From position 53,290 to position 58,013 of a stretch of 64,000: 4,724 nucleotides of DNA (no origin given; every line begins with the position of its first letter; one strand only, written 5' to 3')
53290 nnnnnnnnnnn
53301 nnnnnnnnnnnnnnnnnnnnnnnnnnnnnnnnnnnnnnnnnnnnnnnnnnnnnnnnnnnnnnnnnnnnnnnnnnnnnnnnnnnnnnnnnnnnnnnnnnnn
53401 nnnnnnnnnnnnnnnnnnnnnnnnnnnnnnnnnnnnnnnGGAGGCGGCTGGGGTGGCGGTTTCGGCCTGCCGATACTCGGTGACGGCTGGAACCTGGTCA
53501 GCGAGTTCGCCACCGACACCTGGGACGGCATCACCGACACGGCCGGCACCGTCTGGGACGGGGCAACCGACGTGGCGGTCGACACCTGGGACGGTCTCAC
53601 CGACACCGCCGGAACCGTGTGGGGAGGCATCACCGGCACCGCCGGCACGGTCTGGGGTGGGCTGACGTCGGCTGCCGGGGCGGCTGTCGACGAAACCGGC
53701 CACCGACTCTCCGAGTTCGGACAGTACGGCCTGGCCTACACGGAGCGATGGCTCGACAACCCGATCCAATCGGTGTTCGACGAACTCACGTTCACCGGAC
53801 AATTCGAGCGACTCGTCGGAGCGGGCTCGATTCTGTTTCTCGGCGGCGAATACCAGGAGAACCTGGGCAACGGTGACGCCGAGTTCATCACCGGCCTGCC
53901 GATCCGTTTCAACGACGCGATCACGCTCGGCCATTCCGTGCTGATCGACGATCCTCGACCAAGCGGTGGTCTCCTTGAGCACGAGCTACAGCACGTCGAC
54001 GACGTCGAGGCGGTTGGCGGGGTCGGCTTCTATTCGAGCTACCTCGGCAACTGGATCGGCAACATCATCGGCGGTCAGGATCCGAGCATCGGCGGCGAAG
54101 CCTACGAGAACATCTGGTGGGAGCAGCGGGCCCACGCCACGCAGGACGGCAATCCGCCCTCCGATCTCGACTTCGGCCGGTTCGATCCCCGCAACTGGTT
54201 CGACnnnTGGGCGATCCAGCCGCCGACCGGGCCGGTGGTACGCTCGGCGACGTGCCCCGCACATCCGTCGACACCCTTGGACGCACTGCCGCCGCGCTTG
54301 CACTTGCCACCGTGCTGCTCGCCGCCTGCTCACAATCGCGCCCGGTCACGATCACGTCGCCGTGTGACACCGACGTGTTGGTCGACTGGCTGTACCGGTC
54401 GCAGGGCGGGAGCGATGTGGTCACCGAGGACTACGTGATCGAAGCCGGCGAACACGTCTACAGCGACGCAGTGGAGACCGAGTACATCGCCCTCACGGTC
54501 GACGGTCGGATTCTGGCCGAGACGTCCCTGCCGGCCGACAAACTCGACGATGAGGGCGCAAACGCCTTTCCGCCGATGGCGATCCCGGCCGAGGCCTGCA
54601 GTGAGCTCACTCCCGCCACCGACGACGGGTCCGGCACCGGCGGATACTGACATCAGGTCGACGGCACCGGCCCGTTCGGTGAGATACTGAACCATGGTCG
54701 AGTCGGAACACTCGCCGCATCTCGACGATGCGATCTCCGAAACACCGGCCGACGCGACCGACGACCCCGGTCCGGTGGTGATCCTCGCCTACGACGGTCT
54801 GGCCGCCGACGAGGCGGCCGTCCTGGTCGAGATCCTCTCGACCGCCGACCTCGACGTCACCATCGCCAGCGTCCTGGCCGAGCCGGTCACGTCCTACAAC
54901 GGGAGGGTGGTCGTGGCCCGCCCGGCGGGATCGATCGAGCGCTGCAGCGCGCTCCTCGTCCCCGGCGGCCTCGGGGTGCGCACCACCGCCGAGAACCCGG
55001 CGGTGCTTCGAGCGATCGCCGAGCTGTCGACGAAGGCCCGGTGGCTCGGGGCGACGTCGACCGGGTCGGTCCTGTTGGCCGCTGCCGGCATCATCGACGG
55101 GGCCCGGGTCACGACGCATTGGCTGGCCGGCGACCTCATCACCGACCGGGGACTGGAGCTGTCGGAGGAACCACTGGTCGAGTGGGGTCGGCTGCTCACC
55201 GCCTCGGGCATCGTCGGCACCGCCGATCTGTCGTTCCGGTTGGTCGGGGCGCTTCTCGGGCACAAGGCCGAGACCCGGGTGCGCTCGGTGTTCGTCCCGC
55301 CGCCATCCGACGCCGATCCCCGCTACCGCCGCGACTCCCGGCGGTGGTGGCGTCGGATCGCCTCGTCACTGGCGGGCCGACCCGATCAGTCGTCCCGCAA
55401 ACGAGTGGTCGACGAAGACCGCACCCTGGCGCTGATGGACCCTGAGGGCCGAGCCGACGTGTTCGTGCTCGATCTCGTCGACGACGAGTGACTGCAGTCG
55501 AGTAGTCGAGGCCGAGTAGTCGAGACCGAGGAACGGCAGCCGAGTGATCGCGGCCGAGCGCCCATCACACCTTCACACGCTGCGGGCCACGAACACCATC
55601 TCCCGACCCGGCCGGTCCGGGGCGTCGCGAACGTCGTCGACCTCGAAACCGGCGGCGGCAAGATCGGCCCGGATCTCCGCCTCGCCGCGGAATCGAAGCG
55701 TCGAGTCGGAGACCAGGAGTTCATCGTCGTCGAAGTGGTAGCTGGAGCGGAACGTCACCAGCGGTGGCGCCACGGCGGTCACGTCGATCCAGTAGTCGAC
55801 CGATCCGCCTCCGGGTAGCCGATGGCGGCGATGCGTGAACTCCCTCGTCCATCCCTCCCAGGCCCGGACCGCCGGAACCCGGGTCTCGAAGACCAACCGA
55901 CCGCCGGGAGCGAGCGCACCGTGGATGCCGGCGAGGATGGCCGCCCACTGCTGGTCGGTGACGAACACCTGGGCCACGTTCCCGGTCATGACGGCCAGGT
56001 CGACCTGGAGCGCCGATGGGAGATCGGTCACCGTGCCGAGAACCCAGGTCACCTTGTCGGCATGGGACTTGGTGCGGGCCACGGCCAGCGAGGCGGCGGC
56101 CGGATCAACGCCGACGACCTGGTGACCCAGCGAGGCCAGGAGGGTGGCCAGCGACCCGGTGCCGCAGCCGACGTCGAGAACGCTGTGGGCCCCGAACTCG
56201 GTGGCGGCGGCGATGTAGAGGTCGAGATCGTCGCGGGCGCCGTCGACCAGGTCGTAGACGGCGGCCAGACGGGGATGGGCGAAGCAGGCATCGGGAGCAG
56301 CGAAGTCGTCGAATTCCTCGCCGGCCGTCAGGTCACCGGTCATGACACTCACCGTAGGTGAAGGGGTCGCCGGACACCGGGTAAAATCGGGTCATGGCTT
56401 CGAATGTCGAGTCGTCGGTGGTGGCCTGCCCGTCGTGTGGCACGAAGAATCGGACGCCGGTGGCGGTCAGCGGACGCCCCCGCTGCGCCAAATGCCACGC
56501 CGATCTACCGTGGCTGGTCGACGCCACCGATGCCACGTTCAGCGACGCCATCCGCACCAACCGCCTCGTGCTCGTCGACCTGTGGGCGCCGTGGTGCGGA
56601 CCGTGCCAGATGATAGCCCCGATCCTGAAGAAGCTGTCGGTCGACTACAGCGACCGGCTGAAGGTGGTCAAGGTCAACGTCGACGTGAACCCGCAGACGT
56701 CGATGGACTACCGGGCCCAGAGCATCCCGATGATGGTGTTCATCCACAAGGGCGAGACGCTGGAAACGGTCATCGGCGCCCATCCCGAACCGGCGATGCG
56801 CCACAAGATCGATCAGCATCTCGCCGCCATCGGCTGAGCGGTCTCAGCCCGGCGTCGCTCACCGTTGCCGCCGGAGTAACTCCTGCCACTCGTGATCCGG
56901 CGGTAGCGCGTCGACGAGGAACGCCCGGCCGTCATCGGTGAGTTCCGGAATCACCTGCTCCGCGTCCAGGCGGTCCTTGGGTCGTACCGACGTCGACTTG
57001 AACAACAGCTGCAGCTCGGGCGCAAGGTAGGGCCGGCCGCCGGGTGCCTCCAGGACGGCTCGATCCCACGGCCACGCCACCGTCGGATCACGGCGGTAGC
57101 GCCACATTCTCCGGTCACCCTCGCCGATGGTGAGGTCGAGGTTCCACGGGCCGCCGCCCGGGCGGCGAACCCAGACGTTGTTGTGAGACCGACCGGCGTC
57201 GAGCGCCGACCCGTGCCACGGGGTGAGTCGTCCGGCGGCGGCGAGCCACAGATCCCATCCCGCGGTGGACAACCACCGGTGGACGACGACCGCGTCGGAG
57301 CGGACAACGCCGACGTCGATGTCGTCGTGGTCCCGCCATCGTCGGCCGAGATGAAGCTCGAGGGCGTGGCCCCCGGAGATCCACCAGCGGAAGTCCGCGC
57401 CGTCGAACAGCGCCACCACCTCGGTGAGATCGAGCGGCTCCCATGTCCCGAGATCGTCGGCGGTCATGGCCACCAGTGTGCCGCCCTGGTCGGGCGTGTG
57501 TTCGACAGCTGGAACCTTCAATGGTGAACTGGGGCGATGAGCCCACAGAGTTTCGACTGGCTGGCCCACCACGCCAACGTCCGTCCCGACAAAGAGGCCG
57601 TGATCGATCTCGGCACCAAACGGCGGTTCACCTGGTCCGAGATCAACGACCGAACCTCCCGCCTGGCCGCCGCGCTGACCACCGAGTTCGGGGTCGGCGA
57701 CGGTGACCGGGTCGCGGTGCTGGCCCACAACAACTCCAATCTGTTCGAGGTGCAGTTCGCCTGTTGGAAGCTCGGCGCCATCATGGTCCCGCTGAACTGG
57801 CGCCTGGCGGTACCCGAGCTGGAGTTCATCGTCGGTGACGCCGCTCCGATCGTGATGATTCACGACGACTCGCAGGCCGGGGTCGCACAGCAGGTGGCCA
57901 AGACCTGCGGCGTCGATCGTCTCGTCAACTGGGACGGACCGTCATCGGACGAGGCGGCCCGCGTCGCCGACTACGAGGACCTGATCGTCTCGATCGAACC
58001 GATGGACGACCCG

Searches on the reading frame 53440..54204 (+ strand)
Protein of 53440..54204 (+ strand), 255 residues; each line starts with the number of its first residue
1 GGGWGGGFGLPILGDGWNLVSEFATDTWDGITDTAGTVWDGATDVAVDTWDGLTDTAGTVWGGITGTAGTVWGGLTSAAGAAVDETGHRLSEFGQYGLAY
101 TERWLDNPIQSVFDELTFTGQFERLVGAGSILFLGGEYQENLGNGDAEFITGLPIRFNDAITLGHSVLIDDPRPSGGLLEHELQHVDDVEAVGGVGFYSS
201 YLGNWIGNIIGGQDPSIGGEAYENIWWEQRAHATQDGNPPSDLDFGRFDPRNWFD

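Call 69: search_solved_structures(query=window:53440-54204:+, max_evalue=10, show_alignments=2)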
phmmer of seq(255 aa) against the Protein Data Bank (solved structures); distinct sequences matched with E-value up to 10: 2.
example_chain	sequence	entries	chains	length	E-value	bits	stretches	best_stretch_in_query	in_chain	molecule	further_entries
4i0x_A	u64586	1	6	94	0.42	13.7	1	37-73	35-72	ESAT-6-like protein MAB_3112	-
9m8o_M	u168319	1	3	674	0.94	12.5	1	17-79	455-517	Gp14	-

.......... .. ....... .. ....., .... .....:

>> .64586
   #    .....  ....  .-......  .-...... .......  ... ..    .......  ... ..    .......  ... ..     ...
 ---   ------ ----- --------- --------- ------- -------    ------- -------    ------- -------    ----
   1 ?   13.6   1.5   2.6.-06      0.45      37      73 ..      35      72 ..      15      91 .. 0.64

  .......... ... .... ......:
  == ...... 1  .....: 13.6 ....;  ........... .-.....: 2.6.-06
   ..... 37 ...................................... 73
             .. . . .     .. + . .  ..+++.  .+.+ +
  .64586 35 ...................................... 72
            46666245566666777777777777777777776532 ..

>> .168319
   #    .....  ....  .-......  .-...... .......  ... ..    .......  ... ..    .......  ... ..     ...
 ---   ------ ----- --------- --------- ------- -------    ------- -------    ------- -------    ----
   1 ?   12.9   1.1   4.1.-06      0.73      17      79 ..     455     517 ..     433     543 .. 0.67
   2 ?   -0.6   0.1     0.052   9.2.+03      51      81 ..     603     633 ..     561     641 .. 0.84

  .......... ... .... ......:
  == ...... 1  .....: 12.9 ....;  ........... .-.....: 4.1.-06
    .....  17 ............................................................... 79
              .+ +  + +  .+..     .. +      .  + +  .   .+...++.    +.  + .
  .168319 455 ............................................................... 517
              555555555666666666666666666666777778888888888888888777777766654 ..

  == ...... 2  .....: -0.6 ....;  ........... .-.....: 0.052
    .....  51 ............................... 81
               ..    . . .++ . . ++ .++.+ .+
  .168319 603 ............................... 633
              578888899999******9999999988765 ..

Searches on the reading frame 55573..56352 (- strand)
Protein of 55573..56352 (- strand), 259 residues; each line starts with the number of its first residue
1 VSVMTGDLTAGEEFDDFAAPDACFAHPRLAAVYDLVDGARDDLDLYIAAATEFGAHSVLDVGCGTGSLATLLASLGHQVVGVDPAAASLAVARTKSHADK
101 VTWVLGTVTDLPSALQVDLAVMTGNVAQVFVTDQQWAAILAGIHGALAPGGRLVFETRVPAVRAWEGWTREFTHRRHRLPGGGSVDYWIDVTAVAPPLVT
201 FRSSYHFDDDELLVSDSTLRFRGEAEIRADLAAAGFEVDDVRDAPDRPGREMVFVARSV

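Call 10: search_protein_families(library=pfam, proteins=[window:55573-56352:-], max_evalue=0.01)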
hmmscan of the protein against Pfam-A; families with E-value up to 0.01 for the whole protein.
window:55573-56352:- (259 aa): 10 families
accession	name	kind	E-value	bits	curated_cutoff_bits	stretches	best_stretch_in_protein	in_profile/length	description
PF13649.12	Methyltransf_25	-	8.9e-18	65.2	27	1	58-151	1-97/97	Methyltransferase domain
PF08241.18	Methyltransf_11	-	1.2e-15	58.3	21.2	1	59-155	1-95/95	Methyltransferase domain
PF08242.18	Methyltransf_12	-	5.3e-13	50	30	1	59-153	1-98/98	Methyltransferase domain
PF13489.12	Methyltransf_23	-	8.9e-12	45.5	27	1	53-176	21-136/164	Methyltransferase domain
PF13847.12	Methyltransf_31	-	1e-10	41.9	27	1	55-159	4-113/145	Methyltransferase domain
PF05401.17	NodS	-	9.1e-06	26.1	24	1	55-159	44-148/201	Nodulation protein S (NodS)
PF05175.20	MTS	-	1.1e-05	25.6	23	1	55-153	32-136/170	Methyltransferase small domain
PF03848.20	TehB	-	0.00012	22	20.4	1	56-151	32-128/193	Tellurite resistance protein TehB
PF06325.19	PrmA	-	0.00074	19.5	22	1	55-118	162-228/296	Ribosomal protein L11 methyltransferase (PrmA)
PF08003.17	Methyltransf_9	-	0.0024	17.3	23.8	1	55-159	116-221/315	Protein of unknown function (DUF1698)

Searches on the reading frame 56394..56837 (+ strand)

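Call 10: search_protein_families(library=pfam, proteins=[window:56394-56837:+], max_evalue=0.01)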
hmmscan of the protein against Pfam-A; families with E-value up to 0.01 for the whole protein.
window:56394-56837:+ (147 aa): 10 families
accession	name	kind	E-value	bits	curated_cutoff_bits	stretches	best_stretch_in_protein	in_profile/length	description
PF00085.26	Thioredoxin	-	8.4e-26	90.4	23.5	1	43-140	4-102/103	Thioredoxin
PF13905.12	Thioredoxin_8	-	1.4e-08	35.4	27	1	56-116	1-63/94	Thioredoxin-like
PF14595.12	Thioredoxin_9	-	1.1e-05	25.8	25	1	63-134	48-121/129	Thioredoxin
PF13098.12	Thioredoxin_2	-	5.9e-05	23.8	27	1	54-136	3-101/104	Thioredoxin-like domain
PF13899.12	Thioredoxin_7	-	0.00032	21.2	27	1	43-117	4-81/83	Thioredoxin-like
PF08534.16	Redoxin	-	0.00075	19.7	26.6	1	48-108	22-82/148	Redoxin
PF21352.3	Zn_ribbon_Thio2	-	0.00082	19.6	27.1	1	11-36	1-27/27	Thioredoxin 2, N-terminal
PF00578.27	AhpC-TSA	-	0.001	19.4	26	1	45-128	16-99/124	AhpC/TSA family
PF05768.20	Glrx-like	-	0.0023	18.7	26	1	66-123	8-60/77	Glutaredoxin-like domain (DUF836)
PF24463.1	DUF7577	-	0.0081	16.2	28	1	9-21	2-14/27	Domain of unknown function (DUF7577)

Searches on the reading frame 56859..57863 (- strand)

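Call 10: search_protein_families(library=pfam, proteins=[window:56859-57863:-], max_evalue=0.01)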
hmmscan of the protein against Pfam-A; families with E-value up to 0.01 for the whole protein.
window:56859-57863:- (334 aa): 1 family
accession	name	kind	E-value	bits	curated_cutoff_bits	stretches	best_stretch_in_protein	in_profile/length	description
PF10706.15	Aminoglyc_resit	-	2.7e-08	34.5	21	1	146-203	2-59/149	Aminoglycoside-2''-adenylyltransferase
